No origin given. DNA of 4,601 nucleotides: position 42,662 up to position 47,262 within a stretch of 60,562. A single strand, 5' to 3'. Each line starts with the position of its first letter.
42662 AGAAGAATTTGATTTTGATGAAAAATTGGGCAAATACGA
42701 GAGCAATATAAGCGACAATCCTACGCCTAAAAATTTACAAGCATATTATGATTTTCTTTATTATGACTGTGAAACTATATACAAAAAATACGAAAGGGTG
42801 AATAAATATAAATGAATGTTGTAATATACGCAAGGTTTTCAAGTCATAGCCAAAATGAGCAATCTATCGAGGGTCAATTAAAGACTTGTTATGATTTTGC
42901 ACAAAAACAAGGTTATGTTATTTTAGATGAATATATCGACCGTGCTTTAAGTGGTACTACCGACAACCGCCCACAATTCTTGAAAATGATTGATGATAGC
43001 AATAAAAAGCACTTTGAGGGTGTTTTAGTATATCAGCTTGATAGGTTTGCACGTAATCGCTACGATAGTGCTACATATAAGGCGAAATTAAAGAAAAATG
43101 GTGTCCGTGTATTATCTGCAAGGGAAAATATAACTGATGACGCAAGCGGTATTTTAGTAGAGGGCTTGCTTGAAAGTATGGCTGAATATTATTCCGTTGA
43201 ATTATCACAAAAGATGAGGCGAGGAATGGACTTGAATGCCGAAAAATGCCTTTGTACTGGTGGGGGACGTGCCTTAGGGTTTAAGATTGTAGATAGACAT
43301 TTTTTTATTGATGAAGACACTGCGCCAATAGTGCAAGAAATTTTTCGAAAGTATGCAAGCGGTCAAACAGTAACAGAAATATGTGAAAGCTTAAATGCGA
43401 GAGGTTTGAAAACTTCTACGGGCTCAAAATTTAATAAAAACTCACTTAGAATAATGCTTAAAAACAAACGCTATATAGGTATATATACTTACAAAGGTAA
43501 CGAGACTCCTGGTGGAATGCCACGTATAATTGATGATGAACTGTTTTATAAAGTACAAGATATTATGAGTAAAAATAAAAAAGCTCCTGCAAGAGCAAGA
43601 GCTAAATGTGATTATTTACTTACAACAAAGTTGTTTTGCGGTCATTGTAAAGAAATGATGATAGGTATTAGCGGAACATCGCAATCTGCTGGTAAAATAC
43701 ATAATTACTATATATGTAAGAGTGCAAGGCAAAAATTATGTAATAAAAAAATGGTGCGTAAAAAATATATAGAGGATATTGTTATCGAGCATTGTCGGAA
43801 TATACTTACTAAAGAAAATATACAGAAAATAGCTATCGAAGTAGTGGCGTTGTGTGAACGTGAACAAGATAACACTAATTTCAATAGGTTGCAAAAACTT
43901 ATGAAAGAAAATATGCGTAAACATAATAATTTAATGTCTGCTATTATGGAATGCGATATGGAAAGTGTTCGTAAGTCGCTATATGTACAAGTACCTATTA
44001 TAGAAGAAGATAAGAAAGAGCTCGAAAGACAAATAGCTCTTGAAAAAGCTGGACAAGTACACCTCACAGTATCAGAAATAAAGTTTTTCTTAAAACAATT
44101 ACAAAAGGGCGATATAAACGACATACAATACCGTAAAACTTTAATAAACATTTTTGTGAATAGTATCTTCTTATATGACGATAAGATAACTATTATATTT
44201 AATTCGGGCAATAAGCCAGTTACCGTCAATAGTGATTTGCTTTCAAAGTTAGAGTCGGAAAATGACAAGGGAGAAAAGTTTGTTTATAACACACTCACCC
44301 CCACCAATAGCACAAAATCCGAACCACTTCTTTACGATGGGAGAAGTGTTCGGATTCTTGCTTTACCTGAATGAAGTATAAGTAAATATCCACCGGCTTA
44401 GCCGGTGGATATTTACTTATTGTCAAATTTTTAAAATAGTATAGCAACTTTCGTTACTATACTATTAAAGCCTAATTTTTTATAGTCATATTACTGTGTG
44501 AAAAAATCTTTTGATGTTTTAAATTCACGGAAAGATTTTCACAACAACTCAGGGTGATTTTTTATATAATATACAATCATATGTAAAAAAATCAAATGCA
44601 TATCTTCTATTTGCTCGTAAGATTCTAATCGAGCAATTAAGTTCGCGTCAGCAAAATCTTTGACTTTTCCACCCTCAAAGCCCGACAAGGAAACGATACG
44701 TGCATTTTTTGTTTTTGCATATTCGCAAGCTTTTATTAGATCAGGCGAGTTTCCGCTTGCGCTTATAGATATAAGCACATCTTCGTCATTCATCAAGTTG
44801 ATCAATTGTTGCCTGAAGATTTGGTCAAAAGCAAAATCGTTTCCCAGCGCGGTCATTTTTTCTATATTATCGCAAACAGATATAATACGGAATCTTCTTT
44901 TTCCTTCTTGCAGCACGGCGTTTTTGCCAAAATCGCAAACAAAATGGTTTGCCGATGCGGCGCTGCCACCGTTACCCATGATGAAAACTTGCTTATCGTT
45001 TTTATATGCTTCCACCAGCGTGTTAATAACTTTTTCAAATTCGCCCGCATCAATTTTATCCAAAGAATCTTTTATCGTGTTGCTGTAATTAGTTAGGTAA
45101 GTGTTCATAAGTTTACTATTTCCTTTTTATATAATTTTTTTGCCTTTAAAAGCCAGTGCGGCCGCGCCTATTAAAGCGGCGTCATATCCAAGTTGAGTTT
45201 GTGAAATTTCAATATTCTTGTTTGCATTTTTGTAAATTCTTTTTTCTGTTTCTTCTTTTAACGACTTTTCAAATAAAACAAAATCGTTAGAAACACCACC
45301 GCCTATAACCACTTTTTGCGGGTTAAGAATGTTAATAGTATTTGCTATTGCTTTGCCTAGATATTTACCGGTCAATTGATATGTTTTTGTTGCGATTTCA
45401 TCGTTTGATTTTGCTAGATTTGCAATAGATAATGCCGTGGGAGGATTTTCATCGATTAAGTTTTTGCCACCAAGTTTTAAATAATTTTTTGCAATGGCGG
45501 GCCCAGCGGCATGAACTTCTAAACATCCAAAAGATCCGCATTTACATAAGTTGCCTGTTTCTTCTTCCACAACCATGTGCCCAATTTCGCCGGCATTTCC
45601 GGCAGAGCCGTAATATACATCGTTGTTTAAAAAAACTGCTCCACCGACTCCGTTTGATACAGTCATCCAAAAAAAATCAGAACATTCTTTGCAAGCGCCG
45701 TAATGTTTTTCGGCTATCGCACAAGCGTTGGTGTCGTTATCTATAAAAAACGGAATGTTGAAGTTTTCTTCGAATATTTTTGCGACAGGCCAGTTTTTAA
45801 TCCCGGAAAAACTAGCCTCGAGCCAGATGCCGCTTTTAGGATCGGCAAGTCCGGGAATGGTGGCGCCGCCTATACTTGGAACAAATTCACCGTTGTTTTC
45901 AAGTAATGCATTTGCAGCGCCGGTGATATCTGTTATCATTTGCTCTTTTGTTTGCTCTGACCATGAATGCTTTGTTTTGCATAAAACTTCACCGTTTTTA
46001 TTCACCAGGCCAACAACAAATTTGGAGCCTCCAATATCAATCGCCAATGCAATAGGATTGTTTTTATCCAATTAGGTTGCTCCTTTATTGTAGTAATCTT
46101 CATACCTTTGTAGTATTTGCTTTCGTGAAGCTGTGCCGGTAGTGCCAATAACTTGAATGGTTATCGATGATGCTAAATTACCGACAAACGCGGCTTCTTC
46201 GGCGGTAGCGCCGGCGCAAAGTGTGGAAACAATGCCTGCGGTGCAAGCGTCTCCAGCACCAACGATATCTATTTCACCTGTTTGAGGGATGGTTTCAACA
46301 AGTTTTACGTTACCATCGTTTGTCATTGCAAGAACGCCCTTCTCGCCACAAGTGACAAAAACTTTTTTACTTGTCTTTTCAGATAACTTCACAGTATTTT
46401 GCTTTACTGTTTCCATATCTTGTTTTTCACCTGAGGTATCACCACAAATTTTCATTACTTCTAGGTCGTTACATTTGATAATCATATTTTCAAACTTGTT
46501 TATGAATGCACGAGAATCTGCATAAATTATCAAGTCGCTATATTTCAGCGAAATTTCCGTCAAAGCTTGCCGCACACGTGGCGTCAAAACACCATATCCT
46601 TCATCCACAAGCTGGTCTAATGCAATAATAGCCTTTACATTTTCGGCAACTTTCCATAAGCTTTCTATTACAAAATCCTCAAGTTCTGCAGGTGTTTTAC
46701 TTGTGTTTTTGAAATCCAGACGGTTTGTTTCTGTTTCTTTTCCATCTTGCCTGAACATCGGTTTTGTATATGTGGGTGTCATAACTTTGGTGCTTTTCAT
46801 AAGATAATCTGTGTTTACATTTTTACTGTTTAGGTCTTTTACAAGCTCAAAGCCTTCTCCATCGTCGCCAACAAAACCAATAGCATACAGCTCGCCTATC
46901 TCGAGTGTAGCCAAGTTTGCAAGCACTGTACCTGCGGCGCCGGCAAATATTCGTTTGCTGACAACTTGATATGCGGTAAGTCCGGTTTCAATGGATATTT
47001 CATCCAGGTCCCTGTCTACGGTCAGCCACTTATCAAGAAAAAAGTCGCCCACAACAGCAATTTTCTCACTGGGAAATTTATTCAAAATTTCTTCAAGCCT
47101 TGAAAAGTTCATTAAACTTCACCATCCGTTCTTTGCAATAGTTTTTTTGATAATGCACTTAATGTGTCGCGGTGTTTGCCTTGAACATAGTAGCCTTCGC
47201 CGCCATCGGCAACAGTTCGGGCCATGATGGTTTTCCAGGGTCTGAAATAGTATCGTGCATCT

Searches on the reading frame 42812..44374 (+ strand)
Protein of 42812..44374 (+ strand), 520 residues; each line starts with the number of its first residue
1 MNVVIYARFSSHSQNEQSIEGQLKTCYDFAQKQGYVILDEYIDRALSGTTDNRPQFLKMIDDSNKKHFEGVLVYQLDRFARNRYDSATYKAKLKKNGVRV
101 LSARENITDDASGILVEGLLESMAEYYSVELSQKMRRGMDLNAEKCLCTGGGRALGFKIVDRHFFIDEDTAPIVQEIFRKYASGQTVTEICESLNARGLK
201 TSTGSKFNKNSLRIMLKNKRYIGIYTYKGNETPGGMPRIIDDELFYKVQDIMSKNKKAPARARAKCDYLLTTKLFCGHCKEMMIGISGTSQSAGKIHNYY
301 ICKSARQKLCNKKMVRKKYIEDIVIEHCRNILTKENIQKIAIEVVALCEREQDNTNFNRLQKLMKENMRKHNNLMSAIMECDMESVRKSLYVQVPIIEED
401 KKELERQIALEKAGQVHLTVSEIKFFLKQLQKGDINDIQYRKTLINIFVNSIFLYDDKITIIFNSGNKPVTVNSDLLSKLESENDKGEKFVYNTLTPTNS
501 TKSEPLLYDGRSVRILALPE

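Call 61: search_protein_families(library=pfam, proteins=[window:42812-44374:+], max_evalue=0.000001)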
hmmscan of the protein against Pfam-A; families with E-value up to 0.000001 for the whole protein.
window:42812-44374:+ (520 aa): 3 families
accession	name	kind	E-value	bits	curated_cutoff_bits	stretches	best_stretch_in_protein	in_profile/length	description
PF00239.26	Resolvase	-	5.7e-29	101.5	23.3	1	3-144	1-141/145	Resolvase, N terminal domain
PF07508.19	Recombinase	-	4.8e-23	81.8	21.1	1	168-255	1-102/102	Recombinase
PF13408.12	Zn_ribbon_recom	-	4.3e-09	37.1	25.3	1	269-329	1-58/58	Recombinase zinc beta ribbon domain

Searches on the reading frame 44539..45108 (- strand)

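Call 61: search_protein_families(library=pfam, proteins=[window:44539-45108:-], max_evalue=0.000001)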
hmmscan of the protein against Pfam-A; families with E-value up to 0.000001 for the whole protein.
window:44539-45108:- (189 aa): 2 families
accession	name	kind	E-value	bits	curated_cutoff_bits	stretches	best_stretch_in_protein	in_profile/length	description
PF13580.11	SIS_2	-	3.7e-18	66.3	27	1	8-143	2-138/138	SIS domain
PF01380.27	SIS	-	2.8e-11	43.8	25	1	93-160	38-105/131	SIS domain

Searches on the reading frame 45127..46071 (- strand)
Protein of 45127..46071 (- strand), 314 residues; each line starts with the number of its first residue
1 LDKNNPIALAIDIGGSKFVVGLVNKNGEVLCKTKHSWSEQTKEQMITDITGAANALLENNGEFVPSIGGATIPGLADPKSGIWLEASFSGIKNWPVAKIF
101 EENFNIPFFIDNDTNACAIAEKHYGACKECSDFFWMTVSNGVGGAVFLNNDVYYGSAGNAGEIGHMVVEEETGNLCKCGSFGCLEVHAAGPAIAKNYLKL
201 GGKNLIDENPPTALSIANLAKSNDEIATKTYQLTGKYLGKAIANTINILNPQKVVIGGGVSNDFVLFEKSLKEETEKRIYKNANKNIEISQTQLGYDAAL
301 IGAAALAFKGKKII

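Call 61: search_protein_families(library=pfam, proteins=[window:45127-46071:-], max_evalue=0.000001)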
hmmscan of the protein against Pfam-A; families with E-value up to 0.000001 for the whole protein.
window:45127-46071:- (314 aa): 1 family
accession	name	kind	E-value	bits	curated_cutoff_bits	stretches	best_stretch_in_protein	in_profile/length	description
PF00480.26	ROK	-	5.2e-67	226.9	22.9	1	9-307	2-291/294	ROK family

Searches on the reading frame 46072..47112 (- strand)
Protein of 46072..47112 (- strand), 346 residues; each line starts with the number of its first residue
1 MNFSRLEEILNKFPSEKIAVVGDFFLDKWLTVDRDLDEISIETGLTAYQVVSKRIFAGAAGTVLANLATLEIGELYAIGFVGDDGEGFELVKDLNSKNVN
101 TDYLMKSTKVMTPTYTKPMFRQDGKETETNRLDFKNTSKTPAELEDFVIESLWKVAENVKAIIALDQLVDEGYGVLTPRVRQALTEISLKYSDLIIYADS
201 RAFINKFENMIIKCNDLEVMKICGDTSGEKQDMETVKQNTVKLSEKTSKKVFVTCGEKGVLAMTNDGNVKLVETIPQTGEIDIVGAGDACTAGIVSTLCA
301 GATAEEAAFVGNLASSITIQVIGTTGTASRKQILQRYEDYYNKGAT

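Call 61: search_protein_families(library=pfam, proteins=[window:46072-47112:-], max_evalue=0.000001)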
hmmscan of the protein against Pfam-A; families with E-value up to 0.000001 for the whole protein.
window:46072-47112:- (346 aa): 1 family
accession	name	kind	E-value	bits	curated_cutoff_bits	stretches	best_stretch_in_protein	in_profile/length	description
PF00294.29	PfkB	-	1.4e-29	103.8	25.8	1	17-326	3-297/302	pfkB family carbohydrate kinase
